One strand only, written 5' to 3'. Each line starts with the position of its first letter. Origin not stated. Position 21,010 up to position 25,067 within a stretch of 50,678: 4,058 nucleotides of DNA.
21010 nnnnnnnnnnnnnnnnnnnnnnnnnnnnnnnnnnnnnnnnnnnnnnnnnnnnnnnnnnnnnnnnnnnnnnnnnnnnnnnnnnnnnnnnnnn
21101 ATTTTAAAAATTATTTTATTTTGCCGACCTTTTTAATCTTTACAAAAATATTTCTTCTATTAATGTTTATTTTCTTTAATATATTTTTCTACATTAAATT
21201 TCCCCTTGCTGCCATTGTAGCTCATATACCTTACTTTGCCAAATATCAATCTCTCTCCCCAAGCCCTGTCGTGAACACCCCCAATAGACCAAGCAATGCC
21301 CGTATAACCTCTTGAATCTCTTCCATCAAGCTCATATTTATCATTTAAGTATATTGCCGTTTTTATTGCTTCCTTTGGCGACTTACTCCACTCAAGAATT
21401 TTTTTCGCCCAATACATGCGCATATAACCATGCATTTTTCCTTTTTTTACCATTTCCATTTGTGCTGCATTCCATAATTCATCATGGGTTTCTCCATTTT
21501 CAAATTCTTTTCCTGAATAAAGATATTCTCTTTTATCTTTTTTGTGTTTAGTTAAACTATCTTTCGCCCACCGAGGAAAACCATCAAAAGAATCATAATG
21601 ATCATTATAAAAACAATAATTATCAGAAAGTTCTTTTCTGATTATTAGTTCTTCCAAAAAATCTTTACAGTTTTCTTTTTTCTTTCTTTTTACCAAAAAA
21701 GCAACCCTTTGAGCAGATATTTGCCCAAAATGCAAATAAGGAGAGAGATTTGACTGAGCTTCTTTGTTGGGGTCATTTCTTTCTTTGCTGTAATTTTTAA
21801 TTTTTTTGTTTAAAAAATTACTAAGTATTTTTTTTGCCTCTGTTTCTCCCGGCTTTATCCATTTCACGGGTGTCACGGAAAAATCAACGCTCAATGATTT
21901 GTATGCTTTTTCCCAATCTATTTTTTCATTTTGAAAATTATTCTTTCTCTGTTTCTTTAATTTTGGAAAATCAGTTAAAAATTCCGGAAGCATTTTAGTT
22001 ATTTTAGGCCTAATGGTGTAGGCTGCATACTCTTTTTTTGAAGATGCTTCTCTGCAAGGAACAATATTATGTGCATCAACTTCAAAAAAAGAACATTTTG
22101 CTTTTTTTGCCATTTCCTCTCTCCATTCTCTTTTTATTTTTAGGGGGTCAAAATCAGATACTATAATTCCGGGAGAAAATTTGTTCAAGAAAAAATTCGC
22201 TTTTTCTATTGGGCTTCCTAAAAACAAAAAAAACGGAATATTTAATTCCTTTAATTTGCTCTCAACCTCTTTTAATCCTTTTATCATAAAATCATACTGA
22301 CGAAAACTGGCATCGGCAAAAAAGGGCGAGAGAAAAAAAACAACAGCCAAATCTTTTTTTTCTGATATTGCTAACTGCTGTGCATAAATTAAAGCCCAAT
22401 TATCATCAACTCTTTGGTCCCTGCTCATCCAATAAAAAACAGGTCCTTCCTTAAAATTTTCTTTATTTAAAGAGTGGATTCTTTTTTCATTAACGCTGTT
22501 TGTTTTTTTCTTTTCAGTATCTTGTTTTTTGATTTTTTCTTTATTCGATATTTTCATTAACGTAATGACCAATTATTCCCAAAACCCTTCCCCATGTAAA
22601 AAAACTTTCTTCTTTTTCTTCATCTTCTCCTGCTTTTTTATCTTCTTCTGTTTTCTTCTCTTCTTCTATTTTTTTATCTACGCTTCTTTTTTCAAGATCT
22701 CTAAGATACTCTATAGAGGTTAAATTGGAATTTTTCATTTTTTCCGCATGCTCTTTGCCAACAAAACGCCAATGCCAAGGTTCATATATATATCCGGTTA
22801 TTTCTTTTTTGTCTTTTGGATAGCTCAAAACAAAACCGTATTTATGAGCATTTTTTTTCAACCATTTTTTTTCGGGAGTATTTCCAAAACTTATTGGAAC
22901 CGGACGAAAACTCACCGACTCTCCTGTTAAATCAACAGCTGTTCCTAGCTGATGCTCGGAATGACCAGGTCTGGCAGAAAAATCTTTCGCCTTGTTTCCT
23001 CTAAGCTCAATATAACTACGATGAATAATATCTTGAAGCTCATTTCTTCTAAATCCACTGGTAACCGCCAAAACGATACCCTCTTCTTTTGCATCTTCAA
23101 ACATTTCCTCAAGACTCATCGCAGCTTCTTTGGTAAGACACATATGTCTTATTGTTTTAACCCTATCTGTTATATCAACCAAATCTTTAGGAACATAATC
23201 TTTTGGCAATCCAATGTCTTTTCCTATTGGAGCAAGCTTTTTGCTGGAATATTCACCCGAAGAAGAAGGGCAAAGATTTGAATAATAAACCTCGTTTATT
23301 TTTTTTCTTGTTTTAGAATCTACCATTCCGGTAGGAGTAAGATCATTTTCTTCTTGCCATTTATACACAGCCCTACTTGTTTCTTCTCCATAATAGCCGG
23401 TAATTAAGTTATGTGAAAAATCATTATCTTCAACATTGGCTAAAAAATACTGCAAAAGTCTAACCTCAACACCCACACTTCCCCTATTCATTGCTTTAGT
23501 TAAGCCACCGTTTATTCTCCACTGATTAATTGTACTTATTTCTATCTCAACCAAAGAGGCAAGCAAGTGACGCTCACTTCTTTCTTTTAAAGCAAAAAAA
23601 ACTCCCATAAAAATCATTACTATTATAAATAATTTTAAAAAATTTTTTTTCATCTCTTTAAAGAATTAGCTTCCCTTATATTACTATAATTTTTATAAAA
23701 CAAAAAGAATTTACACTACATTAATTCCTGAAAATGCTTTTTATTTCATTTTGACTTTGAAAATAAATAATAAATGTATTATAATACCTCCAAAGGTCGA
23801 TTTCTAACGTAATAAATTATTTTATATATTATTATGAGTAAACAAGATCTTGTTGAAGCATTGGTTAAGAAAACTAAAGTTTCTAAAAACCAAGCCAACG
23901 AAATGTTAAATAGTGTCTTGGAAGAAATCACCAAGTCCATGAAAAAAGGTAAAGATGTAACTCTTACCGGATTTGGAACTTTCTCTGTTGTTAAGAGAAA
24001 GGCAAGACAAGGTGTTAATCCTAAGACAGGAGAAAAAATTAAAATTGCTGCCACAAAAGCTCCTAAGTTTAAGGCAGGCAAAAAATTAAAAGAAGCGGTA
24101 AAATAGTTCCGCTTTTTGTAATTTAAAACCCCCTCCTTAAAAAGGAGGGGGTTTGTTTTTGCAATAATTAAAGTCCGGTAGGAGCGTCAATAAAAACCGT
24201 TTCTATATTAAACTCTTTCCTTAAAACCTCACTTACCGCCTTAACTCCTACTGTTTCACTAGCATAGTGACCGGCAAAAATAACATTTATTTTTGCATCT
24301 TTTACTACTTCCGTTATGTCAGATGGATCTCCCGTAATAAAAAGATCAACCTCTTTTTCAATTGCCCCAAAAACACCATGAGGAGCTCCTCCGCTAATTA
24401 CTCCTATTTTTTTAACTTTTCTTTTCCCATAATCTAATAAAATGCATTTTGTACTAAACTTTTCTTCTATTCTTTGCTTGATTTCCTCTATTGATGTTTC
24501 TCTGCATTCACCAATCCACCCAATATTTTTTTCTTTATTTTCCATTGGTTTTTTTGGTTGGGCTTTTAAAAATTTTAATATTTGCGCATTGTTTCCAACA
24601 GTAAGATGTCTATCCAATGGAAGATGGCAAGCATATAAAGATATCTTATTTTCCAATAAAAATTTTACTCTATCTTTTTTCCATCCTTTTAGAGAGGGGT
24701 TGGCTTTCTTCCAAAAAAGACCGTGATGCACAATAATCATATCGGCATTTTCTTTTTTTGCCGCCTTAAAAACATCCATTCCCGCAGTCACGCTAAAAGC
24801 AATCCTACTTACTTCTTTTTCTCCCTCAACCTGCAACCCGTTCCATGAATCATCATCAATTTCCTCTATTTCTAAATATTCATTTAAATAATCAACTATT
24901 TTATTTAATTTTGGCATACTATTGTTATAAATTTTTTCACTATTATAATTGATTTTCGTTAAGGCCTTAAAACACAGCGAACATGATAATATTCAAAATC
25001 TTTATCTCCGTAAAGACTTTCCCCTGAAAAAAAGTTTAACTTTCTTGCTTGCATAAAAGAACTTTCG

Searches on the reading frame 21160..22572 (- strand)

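Call 10: search_protein_families(library=pfam, proteins=[window:21160-22572:-], max_evalue=0.001)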
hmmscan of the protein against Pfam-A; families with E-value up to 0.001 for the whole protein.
window:21160-22572:- (470 aa): 1 family
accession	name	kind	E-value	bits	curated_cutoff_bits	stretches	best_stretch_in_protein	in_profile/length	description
PF00875.24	DNA_photolyase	-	3.4e-28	99.1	26.6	1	46-204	2-162/164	DNA photolyase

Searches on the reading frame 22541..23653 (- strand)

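Call 10: search_protein_families(library=pfam, proteins=[window:22541-23653:-], max_evalue=0.001)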
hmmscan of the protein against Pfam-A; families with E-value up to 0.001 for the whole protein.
window:22541-23653:- (370 aa): 2 families
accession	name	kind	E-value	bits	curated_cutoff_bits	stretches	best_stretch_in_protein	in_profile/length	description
PF02557.22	VanY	-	1.3e-41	141.9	25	1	173-300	4-132/132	D-alanyl-D-alanine carboxypeptidase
PF01471.23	PG_binding_1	-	1.1e-10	42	23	1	62-119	3-57/57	Putative peptidoglycan binding domain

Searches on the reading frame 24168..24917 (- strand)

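Call 3: search_protein_families(library=pfam, proteins=[window:24168-24917:-], max_evalue=1)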
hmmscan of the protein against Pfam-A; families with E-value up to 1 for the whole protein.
window:24168-24917:- (249 aa): 1 family
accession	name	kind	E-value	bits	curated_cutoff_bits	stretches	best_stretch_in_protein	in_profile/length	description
PF01784.24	DUF34_NIF3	-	2.5e-62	211.3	23.4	1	3-244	2-251/256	Duf34/NIF3 (NGG1p interacting factor 3)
